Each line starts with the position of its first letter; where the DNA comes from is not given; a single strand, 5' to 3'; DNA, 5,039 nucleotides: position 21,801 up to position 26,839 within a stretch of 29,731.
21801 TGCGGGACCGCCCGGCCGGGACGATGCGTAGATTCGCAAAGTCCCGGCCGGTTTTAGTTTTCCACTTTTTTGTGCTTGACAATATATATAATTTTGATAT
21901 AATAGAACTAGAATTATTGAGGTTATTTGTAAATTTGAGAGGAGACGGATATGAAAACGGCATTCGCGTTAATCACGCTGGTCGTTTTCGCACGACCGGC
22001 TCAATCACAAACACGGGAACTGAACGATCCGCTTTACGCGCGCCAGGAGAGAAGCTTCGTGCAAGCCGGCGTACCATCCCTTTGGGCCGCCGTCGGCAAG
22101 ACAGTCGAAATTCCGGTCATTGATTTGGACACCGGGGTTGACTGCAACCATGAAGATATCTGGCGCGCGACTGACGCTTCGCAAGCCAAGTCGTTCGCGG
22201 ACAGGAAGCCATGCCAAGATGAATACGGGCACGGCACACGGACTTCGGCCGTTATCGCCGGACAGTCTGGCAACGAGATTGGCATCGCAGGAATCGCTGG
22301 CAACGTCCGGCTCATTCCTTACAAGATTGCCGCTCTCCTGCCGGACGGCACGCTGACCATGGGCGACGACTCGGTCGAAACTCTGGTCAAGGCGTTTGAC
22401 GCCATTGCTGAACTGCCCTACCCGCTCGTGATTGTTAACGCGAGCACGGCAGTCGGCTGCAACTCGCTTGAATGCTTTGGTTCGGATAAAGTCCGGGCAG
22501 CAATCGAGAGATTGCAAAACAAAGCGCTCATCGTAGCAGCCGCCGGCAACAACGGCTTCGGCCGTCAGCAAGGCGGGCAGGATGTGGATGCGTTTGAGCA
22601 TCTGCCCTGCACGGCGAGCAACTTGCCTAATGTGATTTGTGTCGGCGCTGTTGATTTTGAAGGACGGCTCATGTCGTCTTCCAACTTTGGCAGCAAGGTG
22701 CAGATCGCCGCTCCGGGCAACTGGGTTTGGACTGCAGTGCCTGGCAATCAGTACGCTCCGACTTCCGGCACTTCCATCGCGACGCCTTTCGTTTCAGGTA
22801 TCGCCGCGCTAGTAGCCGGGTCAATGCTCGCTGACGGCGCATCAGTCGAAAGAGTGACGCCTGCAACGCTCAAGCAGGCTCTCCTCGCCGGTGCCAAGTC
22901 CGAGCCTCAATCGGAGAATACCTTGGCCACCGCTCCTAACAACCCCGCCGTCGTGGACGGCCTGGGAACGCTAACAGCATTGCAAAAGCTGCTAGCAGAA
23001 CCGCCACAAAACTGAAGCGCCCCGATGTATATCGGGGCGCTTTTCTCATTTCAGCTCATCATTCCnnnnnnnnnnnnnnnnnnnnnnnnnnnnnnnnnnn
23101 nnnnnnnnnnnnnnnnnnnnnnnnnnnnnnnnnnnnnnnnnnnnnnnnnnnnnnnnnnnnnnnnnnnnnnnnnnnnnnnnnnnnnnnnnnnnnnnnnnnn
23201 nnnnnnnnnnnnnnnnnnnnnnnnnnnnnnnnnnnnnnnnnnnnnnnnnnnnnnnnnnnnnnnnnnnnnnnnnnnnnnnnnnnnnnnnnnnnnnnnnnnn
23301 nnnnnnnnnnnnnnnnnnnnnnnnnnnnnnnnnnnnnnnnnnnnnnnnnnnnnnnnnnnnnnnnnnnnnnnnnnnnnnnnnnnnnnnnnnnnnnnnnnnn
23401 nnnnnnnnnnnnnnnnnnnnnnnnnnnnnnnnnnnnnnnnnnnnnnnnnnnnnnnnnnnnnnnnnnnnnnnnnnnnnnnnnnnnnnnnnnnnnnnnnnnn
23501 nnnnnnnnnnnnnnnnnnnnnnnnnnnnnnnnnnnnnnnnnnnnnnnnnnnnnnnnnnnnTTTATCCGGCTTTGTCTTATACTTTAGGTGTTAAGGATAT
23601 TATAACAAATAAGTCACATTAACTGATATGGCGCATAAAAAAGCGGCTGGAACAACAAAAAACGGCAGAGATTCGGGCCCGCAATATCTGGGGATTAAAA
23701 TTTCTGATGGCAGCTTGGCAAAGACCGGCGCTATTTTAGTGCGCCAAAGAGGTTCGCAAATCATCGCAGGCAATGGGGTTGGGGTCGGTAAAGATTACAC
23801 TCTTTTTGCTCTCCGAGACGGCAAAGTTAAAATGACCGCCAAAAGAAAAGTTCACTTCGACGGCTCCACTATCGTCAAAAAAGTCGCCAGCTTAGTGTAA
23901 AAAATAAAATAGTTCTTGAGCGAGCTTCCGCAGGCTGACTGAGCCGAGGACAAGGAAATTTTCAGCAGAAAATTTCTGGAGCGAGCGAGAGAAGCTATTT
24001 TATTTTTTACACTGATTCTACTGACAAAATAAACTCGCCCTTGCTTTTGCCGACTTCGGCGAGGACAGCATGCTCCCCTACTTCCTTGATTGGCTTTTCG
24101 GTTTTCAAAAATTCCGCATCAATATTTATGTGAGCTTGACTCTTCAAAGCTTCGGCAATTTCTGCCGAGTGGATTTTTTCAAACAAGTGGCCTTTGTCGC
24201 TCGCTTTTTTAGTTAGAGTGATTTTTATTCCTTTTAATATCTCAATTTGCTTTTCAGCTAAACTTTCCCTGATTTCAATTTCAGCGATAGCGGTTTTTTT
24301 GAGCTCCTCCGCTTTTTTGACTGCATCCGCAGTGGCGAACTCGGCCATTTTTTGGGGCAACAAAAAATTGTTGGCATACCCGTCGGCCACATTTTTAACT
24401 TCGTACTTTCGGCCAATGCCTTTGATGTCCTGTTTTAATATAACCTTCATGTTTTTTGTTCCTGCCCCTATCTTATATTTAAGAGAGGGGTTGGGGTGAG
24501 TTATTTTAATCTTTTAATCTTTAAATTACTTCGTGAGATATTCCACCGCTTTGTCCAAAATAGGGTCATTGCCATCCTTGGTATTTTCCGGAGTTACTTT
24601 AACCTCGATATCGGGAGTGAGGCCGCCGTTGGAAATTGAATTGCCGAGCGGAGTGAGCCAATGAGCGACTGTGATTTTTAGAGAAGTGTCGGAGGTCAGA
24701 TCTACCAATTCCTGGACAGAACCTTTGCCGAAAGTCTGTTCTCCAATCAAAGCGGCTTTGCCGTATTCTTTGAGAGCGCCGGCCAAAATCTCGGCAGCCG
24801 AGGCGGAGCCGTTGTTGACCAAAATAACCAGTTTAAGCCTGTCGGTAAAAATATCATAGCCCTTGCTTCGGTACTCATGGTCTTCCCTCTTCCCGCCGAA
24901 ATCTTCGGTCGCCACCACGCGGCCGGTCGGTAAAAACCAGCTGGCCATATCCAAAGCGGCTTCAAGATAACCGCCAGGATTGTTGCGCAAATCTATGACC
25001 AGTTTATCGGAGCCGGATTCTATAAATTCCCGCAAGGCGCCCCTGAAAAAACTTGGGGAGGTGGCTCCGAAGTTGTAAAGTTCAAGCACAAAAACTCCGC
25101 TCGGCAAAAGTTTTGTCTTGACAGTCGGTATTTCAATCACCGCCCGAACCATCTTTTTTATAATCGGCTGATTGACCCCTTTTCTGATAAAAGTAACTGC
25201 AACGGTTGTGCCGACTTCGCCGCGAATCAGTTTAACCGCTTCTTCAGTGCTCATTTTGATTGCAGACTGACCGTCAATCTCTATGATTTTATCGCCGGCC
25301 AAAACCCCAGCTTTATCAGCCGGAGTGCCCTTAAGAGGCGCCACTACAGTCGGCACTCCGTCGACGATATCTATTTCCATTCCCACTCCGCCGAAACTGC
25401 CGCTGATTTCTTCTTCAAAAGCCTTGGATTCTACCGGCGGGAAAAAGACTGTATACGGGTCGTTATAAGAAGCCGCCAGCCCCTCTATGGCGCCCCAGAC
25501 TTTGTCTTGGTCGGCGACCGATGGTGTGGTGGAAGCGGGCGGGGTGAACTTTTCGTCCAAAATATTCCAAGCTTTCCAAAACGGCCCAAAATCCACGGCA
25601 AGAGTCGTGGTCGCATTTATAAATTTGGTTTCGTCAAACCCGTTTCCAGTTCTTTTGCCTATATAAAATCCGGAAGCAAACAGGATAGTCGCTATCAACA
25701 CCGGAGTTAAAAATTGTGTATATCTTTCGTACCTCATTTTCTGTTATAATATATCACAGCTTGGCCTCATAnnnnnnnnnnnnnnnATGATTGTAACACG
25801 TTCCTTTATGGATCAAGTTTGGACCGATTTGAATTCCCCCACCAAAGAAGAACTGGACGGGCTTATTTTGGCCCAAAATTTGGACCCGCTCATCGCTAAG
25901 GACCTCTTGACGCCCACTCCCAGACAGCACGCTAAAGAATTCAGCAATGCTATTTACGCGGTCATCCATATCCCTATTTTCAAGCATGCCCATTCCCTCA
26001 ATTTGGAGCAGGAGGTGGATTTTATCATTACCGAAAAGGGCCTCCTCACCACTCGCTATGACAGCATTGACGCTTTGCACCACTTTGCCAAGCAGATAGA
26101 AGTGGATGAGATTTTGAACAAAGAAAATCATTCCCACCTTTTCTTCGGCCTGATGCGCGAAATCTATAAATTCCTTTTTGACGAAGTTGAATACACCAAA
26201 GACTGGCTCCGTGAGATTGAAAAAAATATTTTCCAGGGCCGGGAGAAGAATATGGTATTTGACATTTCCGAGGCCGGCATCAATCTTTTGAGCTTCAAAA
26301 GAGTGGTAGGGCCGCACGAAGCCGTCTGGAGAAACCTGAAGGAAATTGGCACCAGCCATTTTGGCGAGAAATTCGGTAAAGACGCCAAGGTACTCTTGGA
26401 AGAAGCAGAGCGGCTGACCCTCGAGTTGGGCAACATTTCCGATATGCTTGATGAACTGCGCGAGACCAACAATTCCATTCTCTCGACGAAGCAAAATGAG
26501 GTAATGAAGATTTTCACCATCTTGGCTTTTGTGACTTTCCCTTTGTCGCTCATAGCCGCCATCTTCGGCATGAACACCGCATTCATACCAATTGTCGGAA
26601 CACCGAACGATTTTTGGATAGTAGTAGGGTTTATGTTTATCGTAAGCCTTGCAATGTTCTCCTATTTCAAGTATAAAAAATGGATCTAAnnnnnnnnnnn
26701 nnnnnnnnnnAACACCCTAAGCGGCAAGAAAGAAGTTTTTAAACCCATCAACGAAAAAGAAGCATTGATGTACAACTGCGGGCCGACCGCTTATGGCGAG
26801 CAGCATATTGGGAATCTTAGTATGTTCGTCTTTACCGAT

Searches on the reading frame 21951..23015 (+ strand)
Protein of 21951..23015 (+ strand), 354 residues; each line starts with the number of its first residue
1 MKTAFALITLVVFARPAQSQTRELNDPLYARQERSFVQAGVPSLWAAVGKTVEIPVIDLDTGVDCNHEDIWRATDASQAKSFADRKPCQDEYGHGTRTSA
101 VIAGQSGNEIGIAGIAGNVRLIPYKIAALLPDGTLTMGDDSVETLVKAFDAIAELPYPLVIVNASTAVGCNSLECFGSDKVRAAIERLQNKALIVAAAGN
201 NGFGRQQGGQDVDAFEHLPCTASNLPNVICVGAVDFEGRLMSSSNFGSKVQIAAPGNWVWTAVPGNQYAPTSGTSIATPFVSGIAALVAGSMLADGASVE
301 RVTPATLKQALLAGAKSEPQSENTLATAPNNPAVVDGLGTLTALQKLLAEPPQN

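Call 6: search_protein_families(library=ncbifam, proteins=[window:21951-23015:+], max_evalue=0.01)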
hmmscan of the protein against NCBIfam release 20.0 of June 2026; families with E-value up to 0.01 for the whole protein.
window:21951-23015:+ (354 aa): 8 families
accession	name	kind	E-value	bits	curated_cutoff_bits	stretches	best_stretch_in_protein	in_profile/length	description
TIGR03921.1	T7SS_mycosin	equivalog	2.1e-32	112.6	278.75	1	47-290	10-245/353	type VII secretion-associated serine protease mycosin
TIGR03895.1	protease_PatA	subfamily_domain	1.4e-17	63.7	421.05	1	94-316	1-201/606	PatA/PatG family cyanobactin maturation protease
NF033595.1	denti_PrtP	equivalog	8.8e-13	47.7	300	2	224-286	386-454/606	dentilisin complex serine proteinase subunit PrtP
NF040809.1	germ_prot_CspBA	exception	1e-11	43.3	1250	2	75-204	705-827/1099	bifunctional germination protease/germinant receptor pseudoprotease CspBA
NF040808.2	CspC_non_triad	exception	1.7e-05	23.5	675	0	247-318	456-528/556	bile acid germinant receptor pseudoprotease CspC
NF040553.1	SGO_0316_fam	subfamily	5.2e-05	21.1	1400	1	249-292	668-711/1486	SGO_0316/SGO_0317 family LPXTG-anchored serine peptidase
NF051851.1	AtpSerPepEprS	equivalog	0.0035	15.4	1700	1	252-289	281-318/988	autotransporter serine peptidase EprS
NF042956.1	IteS_antiphage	equivalog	0.008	14.5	900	0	261-311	481-529/747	S8 family anti-phage peptidase IteS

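Call 7: search_protein_families(library=pfam, proteins=[window:21951-23015:+], max_evalue=0.01)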
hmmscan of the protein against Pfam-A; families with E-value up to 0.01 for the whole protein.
window:21951-23015:+ (354 aa): 1 family
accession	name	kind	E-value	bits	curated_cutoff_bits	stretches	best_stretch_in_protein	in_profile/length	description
PF00082.27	Peptidase_S8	-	1.1e-31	110.6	21.8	1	59-316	9-274/288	Subtilase family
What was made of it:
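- On Peptidase S8 (subtilase), neighbour gene 21951-23015: 110.6 bits against 21.8 (call 7).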

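Call 13: find_encoding_contigs(protein=window:21951-23012:+, flank=10000)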
Protein window:21951-23012:+ (354 aa): 2 contigs read that carry it; 2 places shown.
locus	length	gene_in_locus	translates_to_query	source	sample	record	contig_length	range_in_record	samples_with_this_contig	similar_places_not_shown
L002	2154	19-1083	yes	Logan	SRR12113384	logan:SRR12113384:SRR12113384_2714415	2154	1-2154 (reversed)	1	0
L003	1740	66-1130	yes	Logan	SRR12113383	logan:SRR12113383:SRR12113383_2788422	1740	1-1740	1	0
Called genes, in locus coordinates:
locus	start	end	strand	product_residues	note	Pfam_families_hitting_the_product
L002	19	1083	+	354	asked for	PF00082:Peptidase_S8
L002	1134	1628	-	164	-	-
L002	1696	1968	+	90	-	PF01016:Ribosomal_L27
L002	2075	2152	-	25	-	?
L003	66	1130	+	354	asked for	PF00082:Peptidase_S8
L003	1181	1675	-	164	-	-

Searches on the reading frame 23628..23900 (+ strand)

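Call 95: search_protein_families(library=pfam, proteins=[window:23628-23900:+], max_evalue=0.001)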
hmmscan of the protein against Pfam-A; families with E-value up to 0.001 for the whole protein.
window:23628-23900:+ (90 aa): 1 family
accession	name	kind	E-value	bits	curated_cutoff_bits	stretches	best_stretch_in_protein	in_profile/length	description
PF01016.24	Ribosomal_L27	-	2e-28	98.7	20.5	1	2-74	1-73/79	Ribosomal L27 protein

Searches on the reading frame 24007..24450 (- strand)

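Call 9: search_protein_families(library=pfam, proteins=[window:24007-24450:-], max_evalue=0.001)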
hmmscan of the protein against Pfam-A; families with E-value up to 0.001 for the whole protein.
window:24007-24450:- (147 aa): 2 families
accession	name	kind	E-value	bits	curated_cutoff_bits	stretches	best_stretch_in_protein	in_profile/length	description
PF01281.25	Ribosomal_L9_N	-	7.3e-20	70.7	20.7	1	1-46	1-46/47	Ribosomal protein L9, N-terminal domain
PF03948.19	Ribosomal_L9_C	-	4.1e-13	50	23.2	1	65-132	3-71/86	Ribosomal protein L9, C-terminal domain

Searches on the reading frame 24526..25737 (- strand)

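Call 9: search_protein_families(library=pfam, proteins=[window:24526-25737:-], max_evalue=0.001)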
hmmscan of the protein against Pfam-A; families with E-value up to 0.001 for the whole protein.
window:24526-25737:- (403 aa): 4 families
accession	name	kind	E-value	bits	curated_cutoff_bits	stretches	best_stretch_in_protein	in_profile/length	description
PF03572.23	Peptidase_S41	-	3.8e-46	157.1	24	1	217-379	4-165/165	Peptidase family S41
PF17820.7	PDZ_6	-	3.3e-13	49.6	27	1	131-185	2-54/54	PDZ domain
PF00595.29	PDZ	-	2.4e-09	37.8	23.2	1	116-182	10-79/81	PDZ domain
PF13180.12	PDZ_2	-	2.5e-09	37.7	27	1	119-190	4-74/80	PDZ domain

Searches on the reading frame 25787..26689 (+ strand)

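Call 95: search_protein_families(library=pfam, proteins=[window:25787-26689:+], max_evalue=0.001)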
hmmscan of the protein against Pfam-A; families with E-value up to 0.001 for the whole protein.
window:25787-26689:+ (300 aa): 1 family
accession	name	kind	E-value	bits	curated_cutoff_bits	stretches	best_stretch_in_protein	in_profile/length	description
PF01544.23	CorA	-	1.1e-49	169.8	27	1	11-295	5-291/292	CorA-like Mg2+ transporter protein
